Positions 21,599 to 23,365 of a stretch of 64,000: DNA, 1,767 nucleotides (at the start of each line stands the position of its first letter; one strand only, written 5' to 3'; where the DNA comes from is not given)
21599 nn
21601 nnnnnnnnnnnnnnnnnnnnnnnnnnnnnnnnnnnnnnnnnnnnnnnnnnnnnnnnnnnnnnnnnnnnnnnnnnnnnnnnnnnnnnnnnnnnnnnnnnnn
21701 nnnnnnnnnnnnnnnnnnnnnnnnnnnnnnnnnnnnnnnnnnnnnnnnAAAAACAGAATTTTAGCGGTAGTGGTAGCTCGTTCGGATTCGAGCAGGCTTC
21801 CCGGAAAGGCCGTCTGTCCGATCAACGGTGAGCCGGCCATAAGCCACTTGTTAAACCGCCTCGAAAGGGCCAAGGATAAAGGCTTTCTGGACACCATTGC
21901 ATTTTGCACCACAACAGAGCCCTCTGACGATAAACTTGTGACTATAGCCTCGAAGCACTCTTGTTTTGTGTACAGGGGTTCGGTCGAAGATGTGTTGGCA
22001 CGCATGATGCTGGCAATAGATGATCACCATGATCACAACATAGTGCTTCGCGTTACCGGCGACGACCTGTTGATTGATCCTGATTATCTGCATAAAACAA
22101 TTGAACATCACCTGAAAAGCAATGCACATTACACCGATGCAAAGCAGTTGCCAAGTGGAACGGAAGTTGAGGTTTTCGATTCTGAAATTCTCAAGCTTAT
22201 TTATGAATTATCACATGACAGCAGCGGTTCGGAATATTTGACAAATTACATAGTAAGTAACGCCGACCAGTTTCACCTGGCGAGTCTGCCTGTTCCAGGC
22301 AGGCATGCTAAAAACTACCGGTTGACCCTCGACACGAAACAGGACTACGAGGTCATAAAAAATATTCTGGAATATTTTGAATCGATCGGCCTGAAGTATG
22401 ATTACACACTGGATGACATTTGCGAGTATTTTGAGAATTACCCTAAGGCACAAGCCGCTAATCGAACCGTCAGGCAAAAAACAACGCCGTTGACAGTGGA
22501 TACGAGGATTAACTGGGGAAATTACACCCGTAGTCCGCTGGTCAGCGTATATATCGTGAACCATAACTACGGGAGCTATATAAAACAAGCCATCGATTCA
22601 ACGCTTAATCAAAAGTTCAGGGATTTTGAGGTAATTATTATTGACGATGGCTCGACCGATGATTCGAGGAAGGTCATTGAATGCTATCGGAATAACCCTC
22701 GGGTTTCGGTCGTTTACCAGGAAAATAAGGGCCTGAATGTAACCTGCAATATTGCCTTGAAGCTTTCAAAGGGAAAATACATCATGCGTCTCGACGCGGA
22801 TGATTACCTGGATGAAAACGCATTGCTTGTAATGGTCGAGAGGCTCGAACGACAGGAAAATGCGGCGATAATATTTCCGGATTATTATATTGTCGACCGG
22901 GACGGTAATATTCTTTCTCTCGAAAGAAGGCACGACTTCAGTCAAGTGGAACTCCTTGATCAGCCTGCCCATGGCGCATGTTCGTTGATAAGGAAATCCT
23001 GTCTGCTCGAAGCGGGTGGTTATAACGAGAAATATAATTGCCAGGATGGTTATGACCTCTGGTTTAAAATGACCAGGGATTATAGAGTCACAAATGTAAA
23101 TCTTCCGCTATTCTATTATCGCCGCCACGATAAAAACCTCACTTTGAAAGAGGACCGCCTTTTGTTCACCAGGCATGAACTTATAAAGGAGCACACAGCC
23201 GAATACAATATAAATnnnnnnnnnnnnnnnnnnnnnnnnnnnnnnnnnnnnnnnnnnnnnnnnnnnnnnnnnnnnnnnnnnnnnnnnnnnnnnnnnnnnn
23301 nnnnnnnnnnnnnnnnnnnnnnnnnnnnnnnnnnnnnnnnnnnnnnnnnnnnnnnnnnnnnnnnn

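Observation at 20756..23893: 1045-aa single-chain fusion of sugar-acid synthase, cytidylyltransferase, GT2 and a degenerate NeuA-like domain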

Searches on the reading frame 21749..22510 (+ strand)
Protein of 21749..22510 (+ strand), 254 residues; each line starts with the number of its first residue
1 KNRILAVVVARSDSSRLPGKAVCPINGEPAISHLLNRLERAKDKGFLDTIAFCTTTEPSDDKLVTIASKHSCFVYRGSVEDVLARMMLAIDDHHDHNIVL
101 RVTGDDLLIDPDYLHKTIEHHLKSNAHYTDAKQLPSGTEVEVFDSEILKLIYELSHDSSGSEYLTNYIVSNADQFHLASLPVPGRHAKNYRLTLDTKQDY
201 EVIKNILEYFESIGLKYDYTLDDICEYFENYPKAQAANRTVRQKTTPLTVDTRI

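Call 71: search_solved_structures(query=window:21749-22510:+, max_evalue=0.01, show_alignments=4)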
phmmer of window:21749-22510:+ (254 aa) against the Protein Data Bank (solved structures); distinct sequences matched with E-value up to 0.01: 9.
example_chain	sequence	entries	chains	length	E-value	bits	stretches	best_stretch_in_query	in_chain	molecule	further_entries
6oew_A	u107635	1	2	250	1.3e-24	90.3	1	7-241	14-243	Cytidylyltransferase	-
8ees_A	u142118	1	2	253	5.8e-07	32.5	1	5-152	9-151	3-deoxy-manno-octulosonate cytidylyltransferase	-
3jtj_A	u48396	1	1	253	9.2e-07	31.9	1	4-153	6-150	3-deoxy-manno-octulosonate cytidylyltransferase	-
3tqd_A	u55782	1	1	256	1.2e-05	28.2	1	6-127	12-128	3-deoxy-manno-octulosonate cytidylyltransferase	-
3k8d_A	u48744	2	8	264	2.4e-05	27.2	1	5-149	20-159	3-deoxy-manno-octulosonate cytidylyltransferase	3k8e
1vh1_A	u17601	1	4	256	2.5e-05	27.2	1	5-149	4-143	3-deoxy-manno-octulosonate cytidylyltransferase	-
3duv_A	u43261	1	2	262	2.5e-05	27.2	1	6-131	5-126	3-deoxy-manno-octulosonate cytidylyltransferase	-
1vh3_A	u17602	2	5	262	2.6e-05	27.1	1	6-131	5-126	3-deoxy-manno-octulosonate cytidylyltransferase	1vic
3oam_A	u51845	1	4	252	0.0002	24.2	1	6-154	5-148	3-deoxy-manno-octulosonate cytidylyltransferase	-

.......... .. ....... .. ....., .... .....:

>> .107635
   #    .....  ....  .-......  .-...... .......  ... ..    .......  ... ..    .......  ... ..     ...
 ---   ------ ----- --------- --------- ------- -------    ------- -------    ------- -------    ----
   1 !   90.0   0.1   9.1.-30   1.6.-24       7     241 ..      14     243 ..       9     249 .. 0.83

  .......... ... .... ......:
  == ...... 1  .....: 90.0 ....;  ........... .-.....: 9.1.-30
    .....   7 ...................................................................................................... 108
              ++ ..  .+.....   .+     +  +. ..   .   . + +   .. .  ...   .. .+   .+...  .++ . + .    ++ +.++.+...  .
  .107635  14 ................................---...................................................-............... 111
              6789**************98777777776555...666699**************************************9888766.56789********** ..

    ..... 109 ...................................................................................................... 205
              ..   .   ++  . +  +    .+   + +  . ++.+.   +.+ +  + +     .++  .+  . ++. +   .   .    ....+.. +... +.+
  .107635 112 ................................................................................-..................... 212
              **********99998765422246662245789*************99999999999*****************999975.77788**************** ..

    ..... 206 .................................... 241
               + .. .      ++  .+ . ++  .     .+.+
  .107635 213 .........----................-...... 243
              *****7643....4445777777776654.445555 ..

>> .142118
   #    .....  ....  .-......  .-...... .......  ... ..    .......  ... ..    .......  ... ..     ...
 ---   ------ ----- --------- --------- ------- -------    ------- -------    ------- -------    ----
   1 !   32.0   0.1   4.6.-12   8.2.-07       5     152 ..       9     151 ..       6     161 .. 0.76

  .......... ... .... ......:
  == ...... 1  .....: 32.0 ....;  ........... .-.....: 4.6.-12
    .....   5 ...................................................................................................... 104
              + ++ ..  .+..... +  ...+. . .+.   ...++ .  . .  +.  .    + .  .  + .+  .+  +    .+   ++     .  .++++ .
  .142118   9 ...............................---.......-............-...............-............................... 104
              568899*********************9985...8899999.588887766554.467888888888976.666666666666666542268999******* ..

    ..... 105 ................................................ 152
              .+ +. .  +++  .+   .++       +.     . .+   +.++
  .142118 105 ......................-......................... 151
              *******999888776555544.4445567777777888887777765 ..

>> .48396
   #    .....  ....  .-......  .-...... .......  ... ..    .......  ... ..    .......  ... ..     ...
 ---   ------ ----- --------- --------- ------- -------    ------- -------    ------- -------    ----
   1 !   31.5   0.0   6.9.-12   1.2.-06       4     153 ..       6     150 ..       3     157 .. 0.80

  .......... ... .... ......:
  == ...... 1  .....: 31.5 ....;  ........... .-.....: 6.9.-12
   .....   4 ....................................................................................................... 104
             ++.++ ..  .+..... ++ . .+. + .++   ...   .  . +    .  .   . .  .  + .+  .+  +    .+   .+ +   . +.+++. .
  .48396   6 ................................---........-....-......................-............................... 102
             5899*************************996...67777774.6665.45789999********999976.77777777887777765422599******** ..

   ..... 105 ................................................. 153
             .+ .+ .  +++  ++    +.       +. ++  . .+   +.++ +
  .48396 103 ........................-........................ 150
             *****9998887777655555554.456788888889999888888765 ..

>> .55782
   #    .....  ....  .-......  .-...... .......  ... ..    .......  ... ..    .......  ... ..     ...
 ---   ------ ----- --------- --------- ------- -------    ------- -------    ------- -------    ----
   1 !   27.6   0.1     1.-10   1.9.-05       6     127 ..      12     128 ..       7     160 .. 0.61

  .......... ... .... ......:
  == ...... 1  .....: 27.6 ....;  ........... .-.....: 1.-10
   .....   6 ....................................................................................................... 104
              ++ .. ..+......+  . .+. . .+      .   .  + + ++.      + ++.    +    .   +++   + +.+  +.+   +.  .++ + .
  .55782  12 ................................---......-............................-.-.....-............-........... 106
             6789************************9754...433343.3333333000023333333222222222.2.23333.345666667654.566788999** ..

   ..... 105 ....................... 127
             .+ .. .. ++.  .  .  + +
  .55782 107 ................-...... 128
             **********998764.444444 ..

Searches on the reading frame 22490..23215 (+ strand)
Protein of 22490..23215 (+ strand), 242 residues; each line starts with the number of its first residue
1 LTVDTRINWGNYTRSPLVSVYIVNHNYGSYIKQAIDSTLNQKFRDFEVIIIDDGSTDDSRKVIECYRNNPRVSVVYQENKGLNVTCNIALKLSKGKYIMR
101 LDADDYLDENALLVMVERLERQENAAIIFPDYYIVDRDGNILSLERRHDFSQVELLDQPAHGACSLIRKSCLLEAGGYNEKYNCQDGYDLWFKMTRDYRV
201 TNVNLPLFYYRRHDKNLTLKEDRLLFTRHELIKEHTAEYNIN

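Call 27: search_solved_structures(query=window:22490-23215:+, max_evalue=1e-10, show_alignments=3)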
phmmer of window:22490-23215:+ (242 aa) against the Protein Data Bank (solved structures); distinct sequences matched with E-value up to 1e-10: 12.
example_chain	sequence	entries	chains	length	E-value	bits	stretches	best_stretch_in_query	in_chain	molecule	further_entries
2z87_A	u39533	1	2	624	6.4e-37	130.4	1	9-224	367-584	Chondroitin synthase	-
2z86_A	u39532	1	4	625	6.4e-37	130.4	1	9-224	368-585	Chondroitin synthase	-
6p61_A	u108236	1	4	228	1.4e-29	106.3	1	13-234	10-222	Glycosyltransferase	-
3bcv_A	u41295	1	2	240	3e-16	62.7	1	16-118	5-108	Putative glycosyltransferase protein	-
5hea_A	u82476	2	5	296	3.3e-16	62.6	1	16-116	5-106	Putative glycosyltransferase (GalT1)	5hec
5tze_C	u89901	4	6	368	2.3e-12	50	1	19-113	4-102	Glycosyl transferase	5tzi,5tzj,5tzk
6h1j_A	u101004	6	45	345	3.7e-12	49.3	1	18-167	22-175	Probable ss-1,3-N-acetylglucosaminyltransferase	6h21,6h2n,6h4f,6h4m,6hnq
5tz8_A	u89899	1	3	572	4.7e-12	49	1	19-113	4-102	Glycosyl transferase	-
1h7l_A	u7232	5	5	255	3e-11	46.3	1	16-175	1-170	SPORE COAT POLYSACCHARIDE BIOSYNTHESIS PROTEIN SPSA | PROTEIN (SPORE COAT POLYSACCHARIDE BIOSYNTHESIS PROTEIN SPSA)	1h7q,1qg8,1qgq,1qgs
3l7j_A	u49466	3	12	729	4.4e-11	45.8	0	19-190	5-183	Teichoic acid biosynthesis protein F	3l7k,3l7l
3l7i_A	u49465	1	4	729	4.4e-11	45.8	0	19-190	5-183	Teichoic acid biosynthesis protein F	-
3l7m_A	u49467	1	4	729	4.4e-11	45.8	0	19-190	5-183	Teichoic acid biosynthesis protein F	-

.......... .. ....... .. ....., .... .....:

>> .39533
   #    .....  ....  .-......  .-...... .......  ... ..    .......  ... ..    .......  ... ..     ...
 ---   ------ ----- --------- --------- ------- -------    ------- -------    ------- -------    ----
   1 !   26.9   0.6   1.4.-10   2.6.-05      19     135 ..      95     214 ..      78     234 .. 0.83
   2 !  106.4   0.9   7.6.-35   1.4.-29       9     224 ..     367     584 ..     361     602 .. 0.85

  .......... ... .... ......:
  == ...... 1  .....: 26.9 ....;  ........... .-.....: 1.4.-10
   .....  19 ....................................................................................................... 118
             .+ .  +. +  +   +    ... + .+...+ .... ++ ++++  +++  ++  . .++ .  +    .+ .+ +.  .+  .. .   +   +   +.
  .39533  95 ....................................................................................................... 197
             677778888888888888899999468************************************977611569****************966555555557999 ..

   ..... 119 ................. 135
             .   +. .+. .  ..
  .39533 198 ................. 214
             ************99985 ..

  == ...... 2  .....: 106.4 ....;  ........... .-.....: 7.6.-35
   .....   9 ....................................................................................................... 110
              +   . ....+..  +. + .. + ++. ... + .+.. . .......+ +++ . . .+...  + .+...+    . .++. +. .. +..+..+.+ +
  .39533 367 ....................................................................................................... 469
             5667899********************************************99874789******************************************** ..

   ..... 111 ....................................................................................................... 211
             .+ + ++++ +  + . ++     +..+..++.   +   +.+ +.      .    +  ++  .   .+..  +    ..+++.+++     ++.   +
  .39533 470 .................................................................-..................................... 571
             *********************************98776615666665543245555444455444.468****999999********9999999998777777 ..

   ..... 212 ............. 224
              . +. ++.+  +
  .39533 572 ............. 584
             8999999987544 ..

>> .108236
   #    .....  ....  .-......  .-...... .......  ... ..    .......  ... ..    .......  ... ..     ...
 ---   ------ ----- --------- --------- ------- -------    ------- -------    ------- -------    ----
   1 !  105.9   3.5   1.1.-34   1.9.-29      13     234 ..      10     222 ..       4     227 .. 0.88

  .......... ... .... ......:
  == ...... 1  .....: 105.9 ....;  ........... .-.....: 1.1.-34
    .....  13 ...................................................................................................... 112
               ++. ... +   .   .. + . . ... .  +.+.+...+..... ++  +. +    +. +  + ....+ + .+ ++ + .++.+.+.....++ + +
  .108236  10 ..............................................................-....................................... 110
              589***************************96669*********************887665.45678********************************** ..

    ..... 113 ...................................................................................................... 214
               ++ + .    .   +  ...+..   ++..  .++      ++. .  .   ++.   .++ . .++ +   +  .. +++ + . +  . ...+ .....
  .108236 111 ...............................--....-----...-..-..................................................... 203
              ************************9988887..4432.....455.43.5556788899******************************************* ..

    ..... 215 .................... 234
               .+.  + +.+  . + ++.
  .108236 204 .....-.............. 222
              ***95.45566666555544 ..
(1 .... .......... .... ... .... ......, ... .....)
